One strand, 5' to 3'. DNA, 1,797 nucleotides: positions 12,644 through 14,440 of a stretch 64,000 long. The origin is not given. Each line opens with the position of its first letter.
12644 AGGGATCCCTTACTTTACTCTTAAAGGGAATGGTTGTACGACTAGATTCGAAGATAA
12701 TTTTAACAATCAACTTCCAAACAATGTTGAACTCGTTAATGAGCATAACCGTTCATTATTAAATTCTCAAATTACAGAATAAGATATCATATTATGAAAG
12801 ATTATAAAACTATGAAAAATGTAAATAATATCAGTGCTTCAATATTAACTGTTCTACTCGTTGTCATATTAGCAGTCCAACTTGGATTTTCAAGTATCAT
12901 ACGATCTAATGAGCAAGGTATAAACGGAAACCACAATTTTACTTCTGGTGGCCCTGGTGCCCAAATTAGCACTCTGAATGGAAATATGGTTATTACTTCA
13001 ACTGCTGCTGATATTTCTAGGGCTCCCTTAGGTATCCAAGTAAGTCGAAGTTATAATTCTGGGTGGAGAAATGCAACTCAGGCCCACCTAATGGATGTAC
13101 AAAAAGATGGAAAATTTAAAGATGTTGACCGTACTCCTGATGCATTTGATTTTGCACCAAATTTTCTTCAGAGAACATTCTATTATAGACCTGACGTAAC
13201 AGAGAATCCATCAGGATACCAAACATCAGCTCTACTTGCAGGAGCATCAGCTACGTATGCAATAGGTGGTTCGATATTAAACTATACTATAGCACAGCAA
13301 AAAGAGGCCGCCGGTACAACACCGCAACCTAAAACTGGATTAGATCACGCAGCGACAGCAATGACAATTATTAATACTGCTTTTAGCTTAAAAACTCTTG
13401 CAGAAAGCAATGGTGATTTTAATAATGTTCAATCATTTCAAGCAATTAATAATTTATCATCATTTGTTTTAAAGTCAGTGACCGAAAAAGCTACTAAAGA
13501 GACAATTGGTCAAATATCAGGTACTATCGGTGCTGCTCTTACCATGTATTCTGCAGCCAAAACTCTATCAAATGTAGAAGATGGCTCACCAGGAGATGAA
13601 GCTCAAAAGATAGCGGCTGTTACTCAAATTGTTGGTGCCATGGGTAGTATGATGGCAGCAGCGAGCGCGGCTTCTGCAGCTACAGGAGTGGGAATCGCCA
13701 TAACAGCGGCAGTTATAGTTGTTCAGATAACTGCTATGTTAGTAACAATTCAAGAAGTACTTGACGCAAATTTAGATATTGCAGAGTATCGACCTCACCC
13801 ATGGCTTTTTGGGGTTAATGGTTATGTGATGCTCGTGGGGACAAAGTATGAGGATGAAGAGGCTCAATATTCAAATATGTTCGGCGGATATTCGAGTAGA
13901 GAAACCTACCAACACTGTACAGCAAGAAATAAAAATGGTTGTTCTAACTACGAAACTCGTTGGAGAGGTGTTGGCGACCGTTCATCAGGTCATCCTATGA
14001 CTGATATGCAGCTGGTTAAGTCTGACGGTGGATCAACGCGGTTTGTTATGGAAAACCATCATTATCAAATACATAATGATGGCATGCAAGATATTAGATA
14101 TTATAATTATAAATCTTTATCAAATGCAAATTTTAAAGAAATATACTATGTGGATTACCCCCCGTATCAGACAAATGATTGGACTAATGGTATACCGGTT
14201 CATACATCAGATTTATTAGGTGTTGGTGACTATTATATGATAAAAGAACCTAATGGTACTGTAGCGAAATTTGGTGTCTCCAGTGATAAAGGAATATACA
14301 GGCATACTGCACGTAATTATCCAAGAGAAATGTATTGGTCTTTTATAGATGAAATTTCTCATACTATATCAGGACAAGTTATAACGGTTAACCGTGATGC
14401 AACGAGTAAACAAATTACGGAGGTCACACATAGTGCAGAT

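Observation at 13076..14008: About 310-aa helical insertion with an Ala/Gly-rich hydrophobic hairpin inside the first RHS repeats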

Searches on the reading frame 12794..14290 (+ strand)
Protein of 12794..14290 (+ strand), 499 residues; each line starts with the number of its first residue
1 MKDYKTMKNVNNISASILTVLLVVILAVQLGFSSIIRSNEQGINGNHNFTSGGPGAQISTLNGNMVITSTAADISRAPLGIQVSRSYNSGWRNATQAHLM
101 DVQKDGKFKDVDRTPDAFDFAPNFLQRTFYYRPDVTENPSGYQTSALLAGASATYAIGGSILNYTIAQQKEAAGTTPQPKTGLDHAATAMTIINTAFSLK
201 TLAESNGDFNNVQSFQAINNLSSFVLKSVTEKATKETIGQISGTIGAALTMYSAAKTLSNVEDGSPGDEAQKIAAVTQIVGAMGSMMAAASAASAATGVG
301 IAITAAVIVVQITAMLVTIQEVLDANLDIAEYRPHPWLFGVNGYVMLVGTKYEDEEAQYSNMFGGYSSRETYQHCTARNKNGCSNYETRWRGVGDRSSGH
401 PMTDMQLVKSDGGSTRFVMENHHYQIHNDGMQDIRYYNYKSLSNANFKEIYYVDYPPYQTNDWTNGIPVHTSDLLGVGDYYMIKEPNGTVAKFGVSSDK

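Call 7: find_homologous_proteins(query=window:12794-14290:+, max_evalue=0.001)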
Query window:12794-14290:+: 8000 candidates shared short words with the query, none scored E <= 0.001.

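Call 11: find_related_loci(query=window:12794-14290:+, collection=genome_contigs, flank=10000)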
Query window:12794-14290:+ (499 aa) in genome_contigs; peptide patterns used: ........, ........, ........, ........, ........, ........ (x = any residue, [..] = any of these).
35 stretches matched a pattern, but none encodes a relative of the query by tblastn (E <= 1e-3).
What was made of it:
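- Tried and rejected: A scan with the window sequence found nothing (call 11).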

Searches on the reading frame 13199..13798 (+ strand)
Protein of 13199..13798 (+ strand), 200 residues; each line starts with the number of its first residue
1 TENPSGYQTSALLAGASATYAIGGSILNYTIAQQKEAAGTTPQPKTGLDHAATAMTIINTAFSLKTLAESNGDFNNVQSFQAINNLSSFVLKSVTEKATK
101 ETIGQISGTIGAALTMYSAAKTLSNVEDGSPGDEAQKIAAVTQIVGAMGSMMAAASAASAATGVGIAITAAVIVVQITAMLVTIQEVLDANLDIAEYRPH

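Call 50: search_solved_structures(query=A3, max_evalue=10)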
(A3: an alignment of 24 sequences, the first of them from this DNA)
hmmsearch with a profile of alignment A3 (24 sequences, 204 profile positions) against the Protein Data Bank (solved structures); distinct sequences matched with E-value up to 10: 3.
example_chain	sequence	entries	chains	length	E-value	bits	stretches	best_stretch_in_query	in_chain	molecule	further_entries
9bhl_R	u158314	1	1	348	1.3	12.1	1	90-175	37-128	Psychosine receptor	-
9jft_R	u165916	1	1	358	1.5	11.9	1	90-175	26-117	Psychosine receptor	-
9qg9_9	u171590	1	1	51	7.6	9.6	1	139-190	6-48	Integral membrane protein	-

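Call 55: predict_structure(alignment_id=A4)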
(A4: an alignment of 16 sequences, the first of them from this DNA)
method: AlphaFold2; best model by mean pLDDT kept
length: 200 residues; sequences in the alignment: 16
mean_pLDDT: 60.0   pTM: 0.48
mean pLDDT of the five models: 60.0, 59.8, 59.6, 55.4, 52.9
residues with pLDDT >= 90: 0; 70-90: 42; 50-70: 131; < 50: 27
segments of 3 or more residues with pLDDT < 50: 1-5, 41-45, 197-200
pLDDT, mean of each block of 10 residues (from residue 1): 45 54 55 57 47 52 59 59 56 50 58 70 75 74 72 63 67 69 68 51
secondary structure, 60 per line:
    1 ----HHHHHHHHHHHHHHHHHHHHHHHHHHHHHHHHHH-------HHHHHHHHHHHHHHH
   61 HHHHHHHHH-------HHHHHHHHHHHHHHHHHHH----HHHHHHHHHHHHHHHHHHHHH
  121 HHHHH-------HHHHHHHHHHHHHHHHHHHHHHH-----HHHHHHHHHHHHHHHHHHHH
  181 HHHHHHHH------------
elements in order: H5-38 H46-69 H77-95 H100-125 H133-155 H161-188
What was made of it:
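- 13595..13768 (+): Hydrophobic helical hairpin (helices 5-6, aa 268-325), including the 48-aa uncharged run at nt 13610-13753. Both flanks are net acidic in nearly all members. pLDDT is about 70-75 for helices 4-6 (call 55).
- On Colicin pore-forming domain / diphtheria toxin T domain / Bcl-2-like: Six helices are predicted, but pLDDT is 60 and pTM 0.48 (call 55).
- Tried and rejected: A 16-sequence domain-only run gave pLDDT 60 (call 55).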

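Call 58: fold_search(model_id=the predicted structure, library=pdb)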
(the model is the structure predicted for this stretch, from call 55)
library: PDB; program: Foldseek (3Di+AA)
matches with E <= 10: 218; with E <= 0.001: 0
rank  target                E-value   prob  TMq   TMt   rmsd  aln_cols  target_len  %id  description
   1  5ys8_B                8.9e-02  0.90  0.40  0.43   8.3       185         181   16  2.8 angstrom crystal structure of Succinate-Acetate Permease from Citrobacter koseri (released 2018-11-21)
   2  5zug_A                1.0e-01  0.91  0.40  0.43   8.9       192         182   14  Structure of the bacterial acetate channel SatP (released 2018-11-21)
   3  5ys3_A                1.1e-01  0.85  0.40  0.42   8.6       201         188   17  1.8 angstrom crystal structure of Succinate-Acetate Permease from Citrobacter koseri (released 2018-04-25)
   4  5ys3_B                1.2e-01  0.87  0.39  0.42   8.3       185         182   16  1.8 angstrom crystal structure of Succinate-Acetate Permease from Citrobacter koseri (released 2018-04-25)
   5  5zug_C                1.5e-01  0.84  0.40  0.43   8.2       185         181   14  Structure of the bacterial acetate channel SatP (released 2018-11-21)
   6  5ys8_A                1.9e-01  0.80  0.40  0.42   8.1       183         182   17  2.8 angstrom crystal structure of Succinate-Acetate Permease from Citrobacter koseri (released 2018-11-21)
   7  6z0c_A                6.7e-01  0.11  0.18  0.18  22.5       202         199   14  Structure of in silico modelled artificial Maquette-3 protein (released 2021-03-17)
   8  6z0c_C                7.1e-01  0.10  0.17  0.18  22.5       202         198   14  Structure of in silico modelled artificial Maquette-3 protein (released 2021-03-17)
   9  8j7v_B                8.6e-01  0.25  0.23  0.18  19.2       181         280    9  Cryo-EM structure of hZnT7-Fab complex in zinc-unbound state, determined in heterogeneous conformations- one subunit i (released 2023-09-20)
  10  1r0d_A                9.0e-01  0.13  0.21  0.21  18.6       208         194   10  HIP1R THATCH DOMAIN CORE (released 2004-07-06)
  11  7vg4_E                9.4e-01  0.16  0.23  0.24  19.8       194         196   11  10,5-methenyltetrahydrofolate cyclohydrolase from Methylobacterium extorquens AM1 strain (released 2022-07-06)
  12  7u8o_g                1.0e+00  0.14  0.20  0.26  20.6       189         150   14  Structure of porcine V-ATPase with mEAK7 and SidK, Rotary state 2 (released 2022-07-06)
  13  9g9m_A                1.1e+00  0.07  0.17  0.11  20.4       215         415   13  Lipid III flippase WzxE with NB10 and NB7 nanobodies in outward-facing conformation - crystal 1 (released 2025-01-22)
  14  6z0c_B                1.2e+00  0.08  0.17  0.17  21.7       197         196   15  Structure of in silico modelled artificial Maquette-3 protein (released 2021-03-17)
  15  8f6k_A                1.3e+00  0.21  0.31  0.24  13.7       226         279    8  Cryo-EM structure of a Zinc-loaded H263A/D287A mutant of the YiiP-Fab complex (released 2023-02-08)
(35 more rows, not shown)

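Call 64: fold_search(model_id=the predicted structure, library=viral)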
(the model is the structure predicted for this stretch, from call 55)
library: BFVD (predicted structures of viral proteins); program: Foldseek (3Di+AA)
matches with E <= 10: 243; with E <= 0.001: 0
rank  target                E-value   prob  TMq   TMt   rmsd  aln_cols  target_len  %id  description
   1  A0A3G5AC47            1.3e-01  0.94  0.45  0.41   6.9       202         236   15  Uncharacterized protein [Hyperionvirus sp.]
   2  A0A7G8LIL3            4.2e-01  0.85  0.42  0.34   7.8       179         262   15  Membrane protein [Gordonia phage Rabbitrun]
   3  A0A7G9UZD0            4.9e-01  0.66  0.44  0.38  11.8       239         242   13  Membrane protein [Gordonia Phage Sephiroth]
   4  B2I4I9                5.6e-01  0.28  0.24  0.15  17.9       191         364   12  Pore-forming tail tip protein [Escherichia phage Eps7]
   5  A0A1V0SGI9            8.3e-01  0.23  0.28  0.29  21.5       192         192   12  Uncharacterized protein [Hokovirus HKV1]
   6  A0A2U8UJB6            8.7e-01  0.16  0.21  0.21  16.3       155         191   14  DUF2637 domain-containing protein [Gordonia phage Jace]
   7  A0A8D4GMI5            9.6e-01  0.21  0.28  0.30  17.1       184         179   13  (no name in the UniProt tables at hand)
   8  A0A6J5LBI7            1.0e+00  0.41  0.40  0.19  20.6       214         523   16  Bacteriophage lambda, GpH, tail tape measure, N-terminal [uncultured Caudovirales phage]
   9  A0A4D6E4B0            1.1e+00  0.15  0.25  0.27  14.2       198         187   10  (no name in the UniProt tables at hand)
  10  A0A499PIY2            1.1e+00  0.21  0.32  0.25  19.4       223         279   13  Cation efflux protein transmembrane domain-containing protein [Pistachio ampelovirus A]
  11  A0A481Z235            1.2e+00  0.28  0.38  0.29  16.1       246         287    9  Uncharacterized protein [Pithovirus LCPAC101]
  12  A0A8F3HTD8            1.2e+00  0.16  0.25  0.20  17.8       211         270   10  Uncharacterized protein [Ranid herpesvirus 4]
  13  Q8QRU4                1.2e+00  0.15  0.25  0.21  19.6       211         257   11  Membrane protein US15 [Panine betaherpesvirus 2]
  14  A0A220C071            1.2e+00  0.30  0.32  0.33   8.5       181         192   14  (no name in the UniProt tables at hand)
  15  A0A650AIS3            1.3e+00  0.08  0.17  0.06  18.2       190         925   17  (no name in the UniProt tables at hand)
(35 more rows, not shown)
